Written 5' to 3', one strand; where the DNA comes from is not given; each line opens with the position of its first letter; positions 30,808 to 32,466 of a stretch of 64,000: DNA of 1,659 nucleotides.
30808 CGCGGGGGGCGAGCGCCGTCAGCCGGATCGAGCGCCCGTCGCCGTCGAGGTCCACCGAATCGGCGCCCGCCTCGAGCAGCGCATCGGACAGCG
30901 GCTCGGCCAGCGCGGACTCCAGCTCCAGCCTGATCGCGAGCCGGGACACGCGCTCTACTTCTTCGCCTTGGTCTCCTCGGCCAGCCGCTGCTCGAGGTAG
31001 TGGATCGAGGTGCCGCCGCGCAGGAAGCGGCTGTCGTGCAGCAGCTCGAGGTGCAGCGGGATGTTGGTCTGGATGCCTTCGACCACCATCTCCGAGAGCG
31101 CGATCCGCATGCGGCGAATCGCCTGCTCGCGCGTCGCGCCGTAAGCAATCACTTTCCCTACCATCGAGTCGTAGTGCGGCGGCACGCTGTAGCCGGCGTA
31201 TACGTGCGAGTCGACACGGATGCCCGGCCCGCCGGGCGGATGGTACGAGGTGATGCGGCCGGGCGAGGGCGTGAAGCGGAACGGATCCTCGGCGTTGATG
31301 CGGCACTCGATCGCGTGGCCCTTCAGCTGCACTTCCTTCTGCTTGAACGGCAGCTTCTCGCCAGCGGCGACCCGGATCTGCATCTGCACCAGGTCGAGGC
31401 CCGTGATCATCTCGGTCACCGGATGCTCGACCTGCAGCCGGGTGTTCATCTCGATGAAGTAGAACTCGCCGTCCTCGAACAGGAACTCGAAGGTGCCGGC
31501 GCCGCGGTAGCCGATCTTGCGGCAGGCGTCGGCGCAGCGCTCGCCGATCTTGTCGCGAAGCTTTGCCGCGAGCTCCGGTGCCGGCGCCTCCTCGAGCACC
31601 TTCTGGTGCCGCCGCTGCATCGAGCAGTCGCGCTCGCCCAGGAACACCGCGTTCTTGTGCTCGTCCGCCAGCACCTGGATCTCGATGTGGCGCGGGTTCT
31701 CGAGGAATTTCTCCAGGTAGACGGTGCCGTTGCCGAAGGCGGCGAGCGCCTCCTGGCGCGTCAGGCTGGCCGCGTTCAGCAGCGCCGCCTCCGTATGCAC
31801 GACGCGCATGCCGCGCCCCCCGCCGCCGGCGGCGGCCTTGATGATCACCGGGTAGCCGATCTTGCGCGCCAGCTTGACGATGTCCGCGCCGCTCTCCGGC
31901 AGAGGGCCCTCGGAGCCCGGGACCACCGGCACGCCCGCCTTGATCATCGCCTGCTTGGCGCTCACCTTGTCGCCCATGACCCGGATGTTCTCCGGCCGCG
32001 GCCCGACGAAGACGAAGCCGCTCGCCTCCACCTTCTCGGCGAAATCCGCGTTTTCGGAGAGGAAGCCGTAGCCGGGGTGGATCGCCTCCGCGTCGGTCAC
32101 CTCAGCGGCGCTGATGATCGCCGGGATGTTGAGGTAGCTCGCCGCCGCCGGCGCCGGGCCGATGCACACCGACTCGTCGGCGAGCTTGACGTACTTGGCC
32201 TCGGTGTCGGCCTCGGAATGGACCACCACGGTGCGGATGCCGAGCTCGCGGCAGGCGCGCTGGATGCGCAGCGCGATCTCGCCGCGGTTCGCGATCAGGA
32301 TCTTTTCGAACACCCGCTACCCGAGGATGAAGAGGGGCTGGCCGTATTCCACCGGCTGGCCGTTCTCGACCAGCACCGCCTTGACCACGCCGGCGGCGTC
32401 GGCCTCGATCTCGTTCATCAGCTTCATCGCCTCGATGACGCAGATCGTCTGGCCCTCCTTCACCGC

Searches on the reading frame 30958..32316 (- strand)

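Call 16: search_protein_families(library=pfam, proteins=[window:30958-32316:-], max_evalue=0.00001)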
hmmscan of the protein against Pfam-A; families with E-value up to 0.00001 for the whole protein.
window:30958-32316:- (453 aa): 6 families
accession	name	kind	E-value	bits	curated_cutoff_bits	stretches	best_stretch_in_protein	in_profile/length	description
PF02786.22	CPSase_L_D2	-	5.7e-82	274.8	19.8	1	116-323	1-209/211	Carbamoyl-phosphate synthase L chain, ATP binding domain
PF00289.28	Biotin_carb_N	-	1e-45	155.2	25.5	1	3-111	2-110/110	Biotin carboxylase, N-terminal domain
PF02785.25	Biotin_carb_C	-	9.4e-40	135.5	32.4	1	337-443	1-108/108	Biotin carboxylase C-terminal domain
PF07478.18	Dala_Dala_lig_C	-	1.5e-08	34.9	24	1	148-292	30-174/204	D-ala D-ala ligase C-terminus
PF02222.28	ATP-grasp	-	2.5e-08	34.2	27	1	144-293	20-162/179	ATP-grasp domain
PF02655.19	ATP-grasp_3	-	3.5e-06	27.6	23.2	1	116-295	3-158/160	ATP-grasp domain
